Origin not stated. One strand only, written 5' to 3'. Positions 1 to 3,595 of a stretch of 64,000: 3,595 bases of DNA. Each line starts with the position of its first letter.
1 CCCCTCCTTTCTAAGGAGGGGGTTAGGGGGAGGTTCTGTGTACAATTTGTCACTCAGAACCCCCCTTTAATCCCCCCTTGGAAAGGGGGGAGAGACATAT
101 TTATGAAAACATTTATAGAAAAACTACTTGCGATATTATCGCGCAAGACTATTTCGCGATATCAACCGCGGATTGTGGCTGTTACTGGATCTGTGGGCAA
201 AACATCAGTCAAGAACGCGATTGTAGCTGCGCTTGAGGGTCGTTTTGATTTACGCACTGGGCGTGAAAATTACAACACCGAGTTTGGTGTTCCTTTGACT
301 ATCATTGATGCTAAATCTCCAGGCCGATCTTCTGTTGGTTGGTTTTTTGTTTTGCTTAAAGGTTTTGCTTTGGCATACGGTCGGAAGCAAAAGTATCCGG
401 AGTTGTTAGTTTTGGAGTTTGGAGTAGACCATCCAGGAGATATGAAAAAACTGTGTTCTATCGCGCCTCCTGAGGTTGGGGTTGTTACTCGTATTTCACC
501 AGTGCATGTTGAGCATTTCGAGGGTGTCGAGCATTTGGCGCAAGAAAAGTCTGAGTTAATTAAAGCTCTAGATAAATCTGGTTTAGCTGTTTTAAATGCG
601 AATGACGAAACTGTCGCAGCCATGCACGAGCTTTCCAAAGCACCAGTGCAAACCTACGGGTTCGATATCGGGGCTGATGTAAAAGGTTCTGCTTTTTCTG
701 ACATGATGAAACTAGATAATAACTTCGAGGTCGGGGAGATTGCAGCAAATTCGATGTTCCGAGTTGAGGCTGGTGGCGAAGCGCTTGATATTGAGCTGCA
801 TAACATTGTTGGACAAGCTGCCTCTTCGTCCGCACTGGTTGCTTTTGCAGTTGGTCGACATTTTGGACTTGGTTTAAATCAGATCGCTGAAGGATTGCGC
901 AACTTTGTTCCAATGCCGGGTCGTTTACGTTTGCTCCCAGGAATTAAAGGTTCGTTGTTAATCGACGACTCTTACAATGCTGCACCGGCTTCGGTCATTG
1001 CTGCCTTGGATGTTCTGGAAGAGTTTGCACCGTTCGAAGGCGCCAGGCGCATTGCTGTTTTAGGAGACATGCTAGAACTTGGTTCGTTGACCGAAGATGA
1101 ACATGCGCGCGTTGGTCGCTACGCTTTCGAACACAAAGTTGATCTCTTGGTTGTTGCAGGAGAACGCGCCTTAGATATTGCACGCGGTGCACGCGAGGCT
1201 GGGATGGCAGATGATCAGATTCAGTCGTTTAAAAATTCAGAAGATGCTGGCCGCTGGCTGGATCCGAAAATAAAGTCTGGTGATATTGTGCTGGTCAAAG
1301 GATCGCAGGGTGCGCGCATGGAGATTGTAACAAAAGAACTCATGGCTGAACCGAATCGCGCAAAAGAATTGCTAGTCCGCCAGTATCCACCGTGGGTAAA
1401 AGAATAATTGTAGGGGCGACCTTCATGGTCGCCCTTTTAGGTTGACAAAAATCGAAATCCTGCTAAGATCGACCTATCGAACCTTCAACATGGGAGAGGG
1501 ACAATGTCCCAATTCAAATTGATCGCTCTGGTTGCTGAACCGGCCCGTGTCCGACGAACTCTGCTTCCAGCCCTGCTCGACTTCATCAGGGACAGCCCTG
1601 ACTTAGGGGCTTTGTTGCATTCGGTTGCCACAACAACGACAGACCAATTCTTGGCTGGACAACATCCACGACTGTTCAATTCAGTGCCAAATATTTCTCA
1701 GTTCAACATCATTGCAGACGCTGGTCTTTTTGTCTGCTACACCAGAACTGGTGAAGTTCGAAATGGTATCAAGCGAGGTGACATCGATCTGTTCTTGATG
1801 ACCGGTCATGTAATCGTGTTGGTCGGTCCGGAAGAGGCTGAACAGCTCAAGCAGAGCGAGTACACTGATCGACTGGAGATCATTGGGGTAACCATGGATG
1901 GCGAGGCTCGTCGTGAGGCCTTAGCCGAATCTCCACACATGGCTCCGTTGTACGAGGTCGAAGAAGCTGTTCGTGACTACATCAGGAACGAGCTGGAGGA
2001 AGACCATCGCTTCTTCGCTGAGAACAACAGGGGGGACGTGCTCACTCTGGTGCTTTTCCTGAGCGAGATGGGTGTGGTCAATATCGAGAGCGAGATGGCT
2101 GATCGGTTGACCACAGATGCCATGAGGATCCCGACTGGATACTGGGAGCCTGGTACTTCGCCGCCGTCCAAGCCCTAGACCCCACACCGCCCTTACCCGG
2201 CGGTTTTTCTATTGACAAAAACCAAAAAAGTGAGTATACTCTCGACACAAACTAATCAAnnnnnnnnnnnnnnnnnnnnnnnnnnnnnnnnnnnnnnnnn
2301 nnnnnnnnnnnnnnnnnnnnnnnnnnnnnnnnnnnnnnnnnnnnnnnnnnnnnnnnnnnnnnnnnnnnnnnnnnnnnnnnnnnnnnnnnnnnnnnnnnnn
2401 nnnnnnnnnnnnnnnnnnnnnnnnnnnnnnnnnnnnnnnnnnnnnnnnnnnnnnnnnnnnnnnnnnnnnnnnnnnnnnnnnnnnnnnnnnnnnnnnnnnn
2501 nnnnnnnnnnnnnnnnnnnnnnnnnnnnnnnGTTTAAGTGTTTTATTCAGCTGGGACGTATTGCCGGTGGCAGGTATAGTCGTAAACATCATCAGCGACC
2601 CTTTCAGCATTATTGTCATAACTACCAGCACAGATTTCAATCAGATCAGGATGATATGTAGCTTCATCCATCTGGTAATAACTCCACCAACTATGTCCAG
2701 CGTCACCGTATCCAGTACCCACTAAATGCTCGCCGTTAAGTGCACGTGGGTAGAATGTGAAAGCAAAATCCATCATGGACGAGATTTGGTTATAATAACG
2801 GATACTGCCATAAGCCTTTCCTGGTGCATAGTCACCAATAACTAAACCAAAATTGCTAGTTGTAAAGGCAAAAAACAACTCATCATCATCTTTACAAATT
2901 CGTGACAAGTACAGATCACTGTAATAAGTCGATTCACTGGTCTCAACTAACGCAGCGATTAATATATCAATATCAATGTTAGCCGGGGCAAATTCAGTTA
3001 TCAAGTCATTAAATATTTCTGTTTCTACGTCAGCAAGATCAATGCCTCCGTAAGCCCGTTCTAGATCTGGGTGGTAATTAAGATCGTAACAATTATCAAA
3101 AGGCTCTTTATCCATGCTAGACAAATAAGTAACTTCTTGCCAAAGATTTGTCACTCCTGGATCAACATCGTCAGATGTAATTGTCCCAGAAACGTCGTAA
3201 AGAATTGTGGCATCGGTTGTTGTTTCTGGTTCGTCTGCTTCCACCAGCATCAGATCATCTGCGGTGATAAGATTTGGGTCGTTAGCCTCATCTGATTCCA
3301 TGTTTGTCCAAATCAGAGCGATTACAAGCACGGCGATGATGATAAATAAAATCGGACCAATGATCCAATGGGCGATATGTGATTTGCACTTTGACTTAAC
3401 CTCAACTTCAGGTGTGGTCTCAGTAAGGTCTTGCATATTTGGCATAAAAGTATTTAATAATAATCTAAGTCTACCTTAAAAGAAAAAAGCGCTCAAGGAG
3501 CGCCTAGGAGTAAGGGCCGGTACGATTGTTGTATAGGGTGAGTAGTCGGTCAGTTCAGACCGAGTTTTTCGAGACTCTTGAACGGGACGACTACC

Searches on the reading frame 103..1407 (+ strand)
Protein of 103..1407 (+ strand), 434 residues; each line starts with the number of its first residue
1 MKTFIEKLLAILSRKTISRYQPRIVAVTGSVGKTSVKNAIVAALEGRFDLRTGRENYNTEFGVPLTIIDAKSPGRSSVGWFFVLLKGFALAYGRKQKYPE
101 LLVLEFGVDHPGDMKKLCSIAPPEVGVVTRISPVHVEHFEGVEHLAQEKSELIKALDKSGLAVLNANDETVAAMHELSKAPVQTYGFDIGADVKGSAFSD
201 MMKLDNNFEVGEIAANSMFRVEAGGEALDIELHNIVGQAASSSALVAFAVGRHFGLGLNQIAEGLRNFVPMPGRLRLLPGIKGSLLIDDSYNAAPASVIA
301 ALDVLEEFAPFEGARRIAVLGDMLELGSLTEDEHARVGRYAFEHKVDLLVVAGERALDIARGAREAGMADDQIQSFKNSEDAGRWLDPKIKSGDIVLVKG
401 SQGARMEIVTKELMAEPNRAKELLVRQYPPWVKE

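Call 28: search_protein_families(library=pfam, proteins=[window:103-1407:+])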
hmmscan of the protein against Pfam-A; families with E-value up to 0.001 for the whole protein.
window:103-1407:+ (434 aa): 2 families
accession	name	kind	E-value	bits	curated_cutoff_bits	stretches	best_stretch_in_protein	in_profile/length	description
PF08245.18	Mur_ligase_M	-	7.2e-23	82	24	1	97-249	55-198/200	Mur ligase middle domain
PF02875.26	Mur_ligase_C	-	2.5e-20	74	28.4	1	273-401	1-126/127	Mur ligase, glutamate ligase domain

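Call 31: find_encoding_contigs(protein=window:103-1407:+, flank=10000, max_places=10)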
Protein window:103-1407:+ (434 aa): 5 contigs read that carry it; 5 places shown.
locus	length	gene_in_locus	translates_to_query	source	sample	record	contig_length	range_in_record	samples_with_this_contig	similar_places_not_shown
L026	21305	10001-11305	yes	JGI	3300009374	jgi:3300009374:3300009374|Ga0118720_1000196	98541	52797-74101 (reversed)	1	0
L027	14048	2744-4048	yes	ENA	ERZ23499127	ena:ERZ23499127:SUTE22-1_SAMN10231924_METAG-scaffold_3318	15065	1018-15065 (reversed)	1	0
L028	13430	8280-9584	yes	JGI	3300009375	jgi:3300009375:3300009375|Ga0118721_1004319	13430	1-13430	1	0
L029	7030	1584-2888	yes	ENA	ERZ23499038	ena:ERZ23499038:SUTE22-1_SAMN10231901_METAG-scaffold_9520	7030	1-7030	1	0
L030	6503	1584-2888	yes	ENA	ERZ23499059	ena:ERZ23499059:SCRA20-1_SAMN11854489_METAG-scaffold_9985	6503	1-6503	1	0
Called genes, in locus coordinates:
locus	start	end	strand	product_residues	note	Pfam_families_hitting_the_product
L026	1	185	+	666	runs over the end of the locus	PF09826:Beta_propel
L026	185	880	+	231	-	PF01479:S4, PF00849:PseudoU_synth_2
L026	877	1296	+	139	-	PF18920:DUF5671 (faint)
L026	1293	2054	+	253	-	PF02683:DsbD_TM, PF13386:DsbD_2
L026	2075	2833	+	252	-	PF07722:Peptidase_C26, PF00117:GATase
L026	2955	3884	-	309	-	-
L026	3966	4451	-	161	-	-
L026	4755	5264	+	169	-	PF20803:PaaX_M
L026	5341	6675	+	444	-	PF05496:RuvB_N, PF01078:Mg_chelatase (faint), PF00004:AAA, PF07728:AAA_5 (weak), PF13173:AAA_14 (faint), PF16193:AAA_assoc_2, PF12002:MgsA_C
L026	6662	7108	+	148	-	-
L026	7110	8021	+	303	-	PF18884:TSP3_bac (weak)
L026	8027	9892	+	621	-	PF03717:PBP_dimer, PF00905:Transpeptidase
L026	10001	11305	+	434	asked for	PF08245:Mur_ligase_M, PF02875:Mur_ligase_C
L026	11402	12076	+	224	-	-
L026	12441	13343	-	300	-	-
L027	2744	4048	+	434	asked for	PF08245:Mur_ligase_M, PF02875:Mur_ligase_C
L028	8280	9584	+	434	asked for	PF08245:Mur_ligase_M, PF02875:Mur_ligase_C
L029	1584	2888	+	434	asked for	PF08245:Mur_ligase_M, PF02875:Mur_ligase_C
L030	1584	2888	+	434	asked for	PF08245:Mur_ligase_M, PF02875:Mur_ligase_C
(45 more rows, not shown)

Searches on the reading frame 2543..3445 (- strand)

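Call 69: search_protein_families(library=pfam, proteins=[window:2543-3445:-], max_evalue=1)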
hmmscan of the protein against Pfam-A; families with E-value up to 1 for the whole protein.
window:2543-3445:- (300 aa): 3 families
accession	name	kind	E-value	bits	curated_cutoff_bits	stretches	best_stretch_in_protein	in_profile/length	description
PF19198.5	RsaA_NTD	-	0.11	12.7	27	1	129-187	68-125/185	RsaA N-terminal domain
PF04654.17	DUF599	-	0.15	11.8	27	1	25-46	182-203/211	Protein of unknown function, DUF599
PF17870.6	Insulin_TMD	-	0.18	12.3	33.4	1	21-46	11-36/47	Insulin receptor trans-membrane segment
